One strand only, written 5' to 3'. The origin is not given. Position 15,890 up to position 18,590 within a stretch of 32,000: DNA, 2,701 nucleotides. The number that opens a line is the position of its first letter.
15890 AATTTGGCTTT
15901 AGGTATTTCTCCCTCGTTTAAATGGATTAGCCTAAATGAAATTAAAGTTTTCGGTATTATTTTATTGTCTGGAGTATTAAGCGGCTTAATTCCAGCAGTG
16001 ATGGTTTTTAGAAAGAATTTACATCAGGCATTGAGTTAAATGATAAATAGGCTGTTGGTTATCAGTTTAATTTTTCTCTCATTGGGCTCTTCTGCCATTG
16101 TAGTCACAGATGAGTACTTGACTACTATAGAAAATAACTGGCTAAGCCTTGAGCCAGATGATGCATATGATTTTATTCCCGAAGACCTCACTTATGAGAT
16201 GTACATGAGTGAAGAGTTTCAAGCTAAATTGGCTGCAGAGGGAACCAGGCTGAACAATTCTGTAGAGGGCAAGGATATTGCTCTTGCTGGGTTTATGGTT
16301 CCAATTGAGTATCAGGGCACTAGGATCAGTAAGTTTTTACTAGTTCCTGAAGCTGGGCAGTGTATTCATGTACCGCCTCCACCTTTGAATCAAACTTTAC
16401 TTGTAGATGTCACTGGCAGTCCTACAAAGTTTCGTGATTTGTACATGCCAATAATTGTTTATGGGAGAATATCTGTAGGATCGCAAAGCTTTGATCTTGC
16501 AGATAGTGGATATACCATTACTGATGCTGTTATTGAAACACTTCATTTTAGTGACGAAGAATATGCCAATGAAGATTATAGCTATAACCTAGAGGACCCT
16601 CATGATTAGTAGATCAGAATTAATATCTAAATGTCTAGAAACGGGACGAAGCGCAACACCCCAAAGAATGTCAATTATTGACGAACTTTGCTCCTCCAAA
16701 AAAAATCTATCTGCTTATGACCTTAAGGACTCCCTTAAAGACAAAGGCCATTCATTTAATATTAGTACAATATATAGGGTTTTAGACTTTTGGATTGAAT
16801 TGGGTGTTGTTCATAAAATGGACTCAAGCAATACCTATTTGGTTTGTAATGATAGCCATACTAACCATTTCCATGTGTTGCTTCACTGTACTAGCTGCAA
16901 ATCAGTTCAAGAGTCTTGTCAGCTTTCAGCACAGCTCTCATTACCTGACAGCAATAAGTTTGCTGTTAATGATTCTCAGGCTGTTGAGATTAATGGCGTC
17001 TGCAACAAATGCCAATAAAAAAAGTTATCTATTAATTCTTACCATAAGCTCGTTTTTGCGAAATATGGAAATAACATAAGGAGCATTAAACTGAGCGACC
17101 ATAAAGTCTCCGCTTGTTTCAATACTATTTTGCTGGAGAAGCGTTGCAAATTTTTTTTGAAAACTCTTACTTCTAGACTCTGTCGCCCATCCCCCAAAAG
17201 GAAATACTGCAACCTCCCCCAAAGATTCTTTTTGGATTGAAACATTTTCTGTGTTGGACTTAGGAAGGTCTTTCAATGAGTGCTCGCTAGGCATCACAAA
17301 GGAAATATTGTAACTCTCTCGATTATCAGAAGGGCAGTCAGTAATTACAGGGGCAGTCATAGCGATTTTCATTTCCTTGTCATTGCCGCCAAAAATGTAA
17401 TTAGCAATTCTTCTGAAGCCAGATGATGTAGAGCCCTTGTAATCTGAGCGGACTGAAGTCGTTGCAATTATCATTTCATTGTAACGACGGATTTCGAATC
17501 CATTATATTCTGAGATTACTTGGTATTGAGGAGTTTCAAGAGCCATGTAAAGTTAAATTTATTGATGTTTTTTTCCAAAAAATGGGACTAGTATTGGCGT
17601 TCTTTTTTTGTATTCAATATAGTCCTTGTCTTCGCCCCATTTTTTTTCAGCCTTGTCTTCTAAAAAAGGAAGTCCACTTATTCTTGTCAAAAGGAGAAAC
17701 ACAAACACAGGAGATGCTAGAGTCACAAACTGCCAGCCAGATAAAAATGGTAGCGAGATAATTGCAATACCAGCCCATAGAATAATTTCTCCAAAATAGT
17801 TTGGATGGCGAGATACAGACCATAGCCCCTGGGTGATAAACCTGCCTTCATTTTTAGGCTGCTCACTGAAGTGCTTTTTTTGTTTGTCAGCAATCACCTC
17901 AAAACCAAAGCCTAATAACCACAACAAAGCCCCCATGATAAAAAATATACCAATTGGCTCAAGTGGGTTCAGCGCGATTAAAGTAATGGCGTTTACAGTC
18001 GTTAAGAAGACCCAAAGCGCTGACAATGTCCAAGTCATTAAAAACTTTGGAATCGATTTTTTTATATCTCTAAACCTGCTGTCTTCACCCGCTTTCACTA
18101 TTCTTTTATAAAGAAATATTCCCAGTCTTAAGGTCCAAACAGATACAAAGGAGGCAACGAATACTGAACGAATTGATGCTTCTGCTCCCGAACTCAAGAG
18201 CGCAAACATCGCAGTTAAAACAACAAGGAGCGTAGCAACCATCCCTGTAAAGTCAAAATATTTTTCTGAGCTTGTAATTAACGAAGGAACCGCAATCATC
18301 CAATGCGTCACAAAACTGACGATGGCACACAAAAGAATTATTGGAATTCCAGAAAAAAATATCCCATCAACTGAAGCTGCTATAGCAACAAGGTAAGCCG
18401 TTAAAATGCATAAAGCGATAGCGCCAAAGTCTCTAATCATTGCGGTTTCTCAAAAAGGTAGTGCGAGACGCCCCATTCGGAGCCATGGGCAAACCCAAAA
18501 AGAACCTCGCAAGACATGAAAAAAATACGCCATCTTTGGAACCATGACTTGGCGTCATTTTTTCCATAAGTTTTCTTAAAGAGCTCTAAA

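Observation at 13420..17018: Zur-linked five-gene operon: HDE-repeat secreted protein + MacB-type ABC transporter + DUF3299 protein + embedded zur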

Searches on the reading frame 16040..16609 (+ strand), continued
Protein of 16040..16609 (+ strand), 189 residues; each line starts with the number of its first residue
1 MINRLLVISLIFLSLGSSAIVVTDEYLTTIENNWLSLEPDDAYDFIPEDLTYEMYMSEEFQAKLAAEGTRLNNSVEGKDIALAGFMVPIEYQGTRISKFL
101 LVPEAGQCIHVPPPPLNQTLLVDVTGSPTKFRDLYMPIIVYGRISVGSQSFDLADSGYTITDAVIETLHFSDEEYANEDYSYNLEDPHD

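Call 68: search_protein_representatives(alignment_id=A1)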
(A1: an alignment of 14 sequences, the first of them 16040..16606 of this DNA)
Query: 14 sequences, 182 profile positions. Proteins with E-value up to 0.001 (for the whole library): 2809; up to 1e-10: 1668; up to 1e-30: 15. The best 150 are listed.
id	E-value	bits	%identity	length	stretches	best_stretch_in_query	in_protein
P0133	7.1e-78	276.7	-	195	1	1-174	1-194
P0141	1.7e-77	275.4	-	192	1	6-182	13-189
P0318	6.2e-57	208.4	-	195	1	5-170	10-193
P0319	2.8e-52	193.2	-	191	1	5-170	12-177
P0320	5.8e-50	185.7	-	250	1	26-155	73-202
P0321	3.2e-47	176.8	-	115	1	1-115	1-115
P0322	5.1e-47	176.1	-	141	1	5-141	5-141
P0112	1.2e-45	171.7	-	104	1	86-176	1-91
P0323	5.9e-39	149.8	-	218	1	30-168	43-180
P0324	6.0e-39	149.8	-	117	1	1-117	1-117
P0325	8.6e-39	149.3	-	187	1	6-170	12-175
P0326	2.1e-38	148.1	-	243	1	28-163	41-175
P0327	3.9e-37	143.9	-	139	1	2-122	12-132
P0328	7.8e-33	129.9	-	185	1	23-169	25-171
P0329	1.9e-32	128.6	-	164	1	1-146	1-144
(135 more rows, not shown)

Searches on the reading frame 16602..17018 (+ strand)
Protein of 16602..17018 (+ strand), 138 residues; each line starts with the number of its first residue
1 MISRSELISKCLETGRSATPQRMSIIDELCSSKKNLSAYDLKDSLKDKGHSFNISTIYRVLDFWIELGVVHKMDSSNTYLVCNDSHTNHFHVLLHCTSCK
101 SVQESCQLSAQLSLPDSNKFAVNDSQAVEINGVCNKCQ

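Call 3: search_protein_families(library=pfam, proteins=[window:16602-17018:+], max_evalue=0.01)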
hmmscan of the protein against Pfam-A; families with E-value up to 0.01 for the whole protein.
window:16602-17018:+ (138 aa): 1 family
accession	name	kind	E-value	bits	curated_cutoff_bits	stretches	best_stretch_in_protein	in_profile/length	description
PF01475.25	FUR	-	1.2e-12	48.4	23.1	1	14-104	2-92/121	Ferric uptake regulator family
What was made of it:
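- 16602..17018 (+): zur: Fur-family zinc-responsive repressor, 138 aa, last gene of the operon. Pfam FUR at 48.4 bits (call 3).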

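Call 4: search_protein_families(library=ncbifam, proteins=[window:16602-17018:+], max_evalue=0.01)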
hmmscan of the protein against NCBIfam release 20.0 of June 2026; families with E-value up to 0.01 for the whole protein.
window:16602-17018:+ (138 aa): 8 families
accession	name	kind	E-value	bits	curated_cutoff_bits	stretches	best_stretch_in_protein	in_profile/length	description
NF008646.0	PRK11639.1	equivalog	6e-21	74.9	167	1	11-138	17-147/171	zinc uptake transcriptional repressor Zur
NF051892.1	TransRegFurBacil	equivalog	4.4e-13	49.5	220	1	10-138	10-144/149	ferric iron uptake transcriptional regulator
NF052545.1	TransRegPerRClab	equivalog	1.8e-11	44.2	180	1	17-138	14-135/138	transcriptional regulator PerR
NF051891.1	TransRegFurHelico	equivalog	3.7e-07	30.2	200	1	15-137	22-145/148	ferric iron uptake transcriptional regulator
NF006999.0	PRK09462.1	equivalog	9.6e-07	28.5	146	1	15-104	12-101/148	ferric iron uptake transcriptional regulator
NF047406.1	TransRegPerRTherm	equivalog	0.00014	22.1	200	1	19-138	7-126/130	manganese-dependent transcriptional regulator PerR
NF045678.1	TransRegIrrA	equivalog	0.00017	21.5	150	1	13-92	15-97/138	iron response transcriptional regulator IrrA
NF045677.1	FeRespRegIrr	equivalog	0.00036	20.6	170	1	16-92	9-88/127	Fur family transcriptional regulator Irr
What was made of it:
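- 16602..17018 (+): Best NCBIfam match is Zur PRK11639 at 74.9 bits, below the equivalog cutoff of 167 (call 4).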

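Call 16: find_homologous_proteins(query=window:16602-17015:+, max_evalue=0.001)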
Query window:16602-17015:+ (138 aa): 77 proteins with E <= 0.001 among 85 candidates.
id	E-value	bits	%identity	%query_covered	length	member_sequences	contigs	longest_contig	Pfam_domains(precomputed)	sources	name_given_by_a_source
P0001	1.0e-79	283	91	100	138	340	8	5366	PF01475.26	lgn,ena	-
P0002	1.5e-73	263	86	100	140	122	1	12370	PF01475.26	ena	-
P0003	3.9e-72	258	82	100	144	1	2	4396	PF01475.26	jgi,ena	-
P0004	4.4e-72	258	82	100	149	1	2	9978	PF01475.26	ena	-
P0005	4.5e-72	258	82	100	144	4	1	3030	PF01475.26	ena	-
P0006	5.3e-72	258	82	100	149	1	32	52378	PF01475.26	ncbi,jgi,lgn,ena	-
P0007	8.5e-72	257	81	100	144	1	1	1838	PF01475.26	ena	-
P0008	8.9e-72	257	81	100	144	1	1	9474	PF01475.26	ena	-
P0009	1.0e-71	257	81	100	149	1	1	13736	PF01475.26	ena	-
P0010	2.6e-71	255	81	100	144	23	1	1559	PF01475.26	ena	-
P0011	3.2e-71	255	81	100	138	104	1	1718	PF01475.26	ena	-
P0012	6.6e-71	254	79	100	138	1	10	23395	PF01475.26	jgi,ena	jgi:Fur family transcriptional regulator, zinc uptake regulator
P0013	7.7e-71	254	79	100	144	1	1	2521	PF01475.26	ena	-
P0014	9.6e-71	254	81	100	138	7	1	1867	PF01475.26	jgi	-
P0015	1.6e-70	253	82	100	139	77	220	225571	PF01475.26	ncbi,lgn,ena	-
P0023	2.6e-66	239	77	100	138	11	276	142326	PF01475.26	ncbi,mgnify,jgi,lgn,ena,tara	ncbi:MAG: Fur family zinc uptake transcriptional regulator [Brevundimonas sp.]|mgnify:CR=1 FL=1|jgi:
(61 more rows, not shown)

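Call 17: find_encoding_contigs(protein=P0015, flank=8000, max_places=3)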
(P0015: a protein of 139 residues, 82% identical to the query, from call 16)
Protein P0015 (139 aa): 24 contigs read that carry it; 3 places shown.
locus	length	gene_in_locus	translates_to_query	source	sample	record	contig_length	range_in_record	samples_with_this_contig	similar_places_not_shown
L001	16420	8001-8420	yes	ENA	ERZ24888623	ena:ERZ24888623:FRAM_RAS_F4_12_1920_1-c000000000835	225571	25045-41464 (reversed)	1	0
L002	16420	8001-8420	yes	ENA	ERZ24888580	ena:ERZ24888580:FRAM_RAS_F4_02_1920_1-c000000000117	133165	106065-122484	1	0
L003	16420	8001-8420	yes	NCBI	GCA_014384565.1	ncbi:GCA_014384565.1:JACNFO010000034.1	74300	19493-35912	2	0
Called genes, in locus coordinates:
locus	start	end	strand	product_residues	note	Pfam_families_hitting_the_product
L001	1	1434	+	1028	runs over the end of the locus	PF00561:Abhydrolase_1, PF02230:Abhydrolase_2 (faint), PF12146:Hydrolase_4 (weak), PF12697:Abhydrolase_6, PF02737:3HCDH_N, PF00725:3HCDH, PF00378:ECH_1, PF16113:ECH_2 (weak)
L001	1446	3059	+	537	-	PF00501:AMP-binding, PF13193:AMP-binding_C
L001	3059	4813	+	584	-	PF02771:Acyl-CoA_dh_N, PF02770:Acyl-CoA_dh_M, PF00441:Acyl-CoA_dh_1, PF22924:ACOX_C_alpha1 (weak), PF08028:Acyl-CoA_dh_2, PF12806:Acyl-CoA_dh_C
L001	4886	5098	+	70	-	-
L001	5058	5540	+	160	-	-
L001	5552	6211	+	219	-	PF00005:ABC_tran, PF13304:AAA_21 (faint)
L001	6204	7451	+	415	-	PF12704:MacB_PCD, PF02687:FtsX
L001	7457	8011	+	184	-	PF11736:DUF3299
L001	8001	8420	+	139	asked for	PF01475:FUR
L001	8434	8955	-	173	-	PF04832:SOUL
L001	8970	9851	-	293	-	PF06966:DUF1295, PF02544:Steroid_dh (faint)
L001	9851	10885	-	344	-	PF02353:CMAS, PF05175:MTS, PF05958:tRNA_U5-meth_tr (weak), PF13489:Methyltransf_23, PF13847:Methyltransf_31, PF08241:Methyltransf_11, PF08242:Methyltransf_12, PF13649:Methyltransf_25, +3 more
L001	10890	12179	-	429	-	PF02353:CMAS, PF13489:Methyltransf_23, PF13847:Methyltransf_31 (faint), PF08241:Methyltransf_11, PF08242:Methyltransf_12 (weak), PF13649:Methyltransf_25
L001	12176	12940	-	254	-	PF07103:DUF1365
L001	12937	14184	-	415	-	PF01266:DAO (weak), PF01593:Amino_oxidase, PF13450:NAD_binding_8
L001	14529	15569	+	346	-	PF00318:Ribosomal_S2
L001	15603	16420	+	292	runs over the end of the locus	PF00889:EF_TS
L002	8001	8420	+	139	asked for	PF01475:FUR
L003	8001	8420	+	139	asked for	PF01475:FUR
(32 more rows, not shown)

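Call 18: find_encoding_contigs(protein=P0023, flank=8000, max_places=3)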
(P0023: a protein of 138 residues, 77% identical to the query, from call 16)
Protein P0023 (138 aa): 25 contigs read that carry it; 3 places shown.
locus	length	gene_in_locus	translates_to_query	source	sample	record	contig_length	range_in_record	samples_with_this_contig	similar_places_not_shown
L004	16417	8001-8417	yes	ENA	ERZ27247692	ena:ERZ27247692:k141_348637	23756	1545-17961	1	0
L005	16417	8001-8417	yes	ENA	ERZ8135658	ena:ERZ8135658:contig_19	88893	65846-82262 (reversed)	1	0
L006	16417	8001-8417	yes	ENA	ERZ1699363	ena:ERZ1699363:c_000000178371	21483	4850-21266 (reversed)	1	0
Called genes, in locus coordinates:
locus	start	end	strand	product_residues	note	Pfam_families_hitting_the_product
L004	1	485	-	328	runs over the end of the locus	PF01636:APH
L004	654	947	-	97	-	-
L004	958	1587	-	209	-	PF13489:Methyltransf_23 (weak), PF13847:Methyltransf_31, PF08241:Methyltransf_11, PF08242:Methyltransf_12 (weak), PF13649:Methyltransf_25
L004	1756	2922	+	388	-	PF01321:Creatinase_N, PF00557:Peptidase_M24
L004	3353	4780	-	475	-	PF07364:DUF1485, PF07171:MlrC_C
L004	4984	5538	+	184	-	-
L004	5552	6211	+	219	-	PF00005:ABC_tran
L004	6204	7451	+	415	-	PF12704:MacB_PCD, PF02687:FtsX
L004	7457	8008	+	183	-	PF11736:DUF3299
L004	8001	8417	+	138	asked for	PF01475:FUR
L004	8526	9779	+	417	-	PF03486:HI0933_like, PF22780:HI0933_like_1st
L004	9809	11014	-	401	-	PF01041:DegT_DnrJ_EryC1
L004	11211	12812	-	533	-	PF01293:PEPCK_ATP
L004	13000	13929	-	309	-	PF00682:HMGL-like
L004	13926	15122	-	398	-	PF02515:CoA_transf_3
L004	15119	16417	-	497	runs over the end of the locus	PF00171:Aldedh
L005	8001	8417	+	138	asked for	PF01475:FUR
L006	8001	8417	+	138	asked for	PF01475:FUR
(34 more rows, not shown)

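Call 25: search_solved_structures(query=window:16602-17015:+, max_evalue=0.001, show_alignments=2)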
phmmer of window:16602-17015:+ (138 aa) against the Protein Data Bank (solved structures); distinct sequences matched with E-value up to 0.001: 14.
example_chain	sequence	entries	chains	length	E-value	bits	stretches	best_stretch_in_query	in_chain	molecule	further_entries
4mtd_A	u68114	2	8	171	4.7e-16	62.1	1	11-137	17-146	Zinc uptake regulation protein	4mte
7dh7_A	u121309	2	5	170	6.3e-13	52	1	10-137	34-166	Transcriptional regulator fur family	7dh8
9ire_A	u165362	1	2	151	1.4e-09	41.2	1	4-138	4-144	Ferric uptake regulation protein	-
2o03_A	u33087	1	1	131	1.2e-07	35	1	15-138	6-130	probable Zinc uptake regulation protein FurB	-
3eyy_A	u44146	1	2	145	4.2e-07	33.2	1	11-137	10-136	Putative iron uptake regulatory protein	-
3mwm_A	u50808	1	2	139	5.2e-07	32.9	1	18-137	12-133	Putative metal uptake regulation protein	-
2fe3_A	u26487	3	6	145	5.9e-07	32.7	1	6-137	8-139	Peroxide operon regulator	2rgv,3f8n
7vo0_G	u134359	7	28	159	6.9e-07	32.5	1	17-137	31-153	Putative metal uptake regulation protein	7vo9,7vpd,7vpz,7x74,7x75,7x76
5nbc_A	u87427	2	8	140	1.3e-06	31.5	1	13-106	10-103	Ferric uptake regulation protein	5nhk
8j6w_A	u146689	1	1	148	3.9e-05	26.8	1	14-105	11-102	Ferric uptake regulation protein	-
2w57_A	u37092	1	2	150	4.8e-05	26.5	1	13-104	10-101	FERRIC UPTAKE REGULATION PROTEIN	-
2xig_A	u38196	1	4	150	5.5e-05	26.3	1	13-98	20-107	FERRIC UPTAKE REGULATION PROTEIN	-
1mzb_A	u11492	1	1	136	0.0003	23.9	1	12-92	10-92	ferric uptake regulation protein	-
6h1c_A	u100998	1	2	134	0.00066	22.8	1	12-93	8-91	Ferric uptake regulation protein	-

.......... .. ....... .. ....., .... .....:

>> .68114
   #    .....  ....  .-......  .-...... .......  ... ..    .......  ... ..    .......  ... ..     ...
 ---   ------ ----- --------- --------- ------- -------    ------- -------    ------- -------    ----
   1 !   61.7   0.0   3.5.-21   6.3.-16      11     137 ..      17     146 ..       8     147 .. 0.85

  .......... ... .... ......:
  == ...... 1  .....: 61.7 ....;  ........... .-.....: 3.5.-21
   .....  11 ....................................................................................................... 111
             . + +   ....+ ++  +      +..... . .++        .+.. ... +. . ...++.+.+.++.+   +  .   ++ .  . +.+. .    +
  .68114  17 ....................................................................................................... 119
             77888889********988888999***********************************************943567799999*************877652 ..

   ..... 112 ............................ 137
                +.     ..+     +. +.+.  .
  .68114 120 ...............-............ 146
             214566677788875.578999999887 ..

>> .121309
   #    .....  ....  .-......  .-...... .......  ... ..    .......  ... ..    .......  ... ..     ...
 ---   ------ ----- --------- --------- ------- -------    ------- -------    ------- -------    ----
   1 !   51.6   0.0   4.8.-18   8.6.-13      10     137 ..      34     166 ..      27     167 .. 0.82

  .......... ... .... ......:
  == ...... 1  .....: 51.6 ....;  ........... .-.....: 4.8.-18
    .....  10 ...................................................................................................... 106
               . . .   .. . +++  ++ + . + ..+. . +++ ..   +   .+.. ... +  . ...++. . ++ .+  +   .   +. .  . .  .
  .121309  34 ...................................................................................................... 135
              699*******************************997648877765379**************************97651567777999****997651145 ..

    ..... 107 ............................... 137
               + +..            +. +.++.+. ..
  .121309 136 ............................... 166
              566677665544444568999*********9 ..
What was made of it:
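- Zur is the best match in both NCBIfam and PDB by about 25 bits and about 3 orders of magnitude (calls 4, 25).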

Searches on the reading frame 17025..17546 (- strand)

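Call 3: search_protein_families(library=pfam, proteins=[window:17025-17546:-], max_evalue=0.01)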
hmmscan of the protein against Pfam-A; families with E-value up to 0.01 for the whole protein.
window:17025-17546:- (173 aa): 1 family
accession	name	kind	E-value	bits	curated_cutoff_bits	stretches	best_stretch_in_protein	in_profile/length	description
PF04832.17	SOUL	-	6.8e-44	150.4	27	1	3-169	1-172/173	SOUL heme-binding protein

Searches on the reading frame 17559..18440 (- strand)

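Call 3: search_protein_families(library=pfam, proteins=[window:17559-18440:-], max_evalue=0.01)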
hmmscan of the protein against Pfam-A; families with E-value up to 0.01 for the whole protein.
window:17559-18440:- (293 aa): 5 families
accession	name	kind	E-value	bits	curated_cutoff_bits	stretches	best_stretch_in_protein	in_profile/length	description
PF06966.17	DUF1295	-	2e-60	204.7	20.4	1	54-281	6-235/235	Protein of unknown function (DUF1295)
PF02544.21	Steroid_dh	-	9.1e-06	26.2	22.6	1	166-288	41-149/150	3-oxo-5-alpha-steroid 4-dehydrogenase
PF04140.19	ICMT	-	6.4e-05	23.7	24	1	197-254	31-86/95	Isoprenylcysteine carboxyl methyltransferase (ICMT) family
PF04191.18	PEMT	-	0.00029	21.7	25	1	168-249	4-87/105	Phospholipid methyltransferase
PF01222.22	ERG4_ERG24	-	0.00042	19.6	27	1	194-283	344-425/432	Ergosterol biosynthesis ERG4/ERG24 family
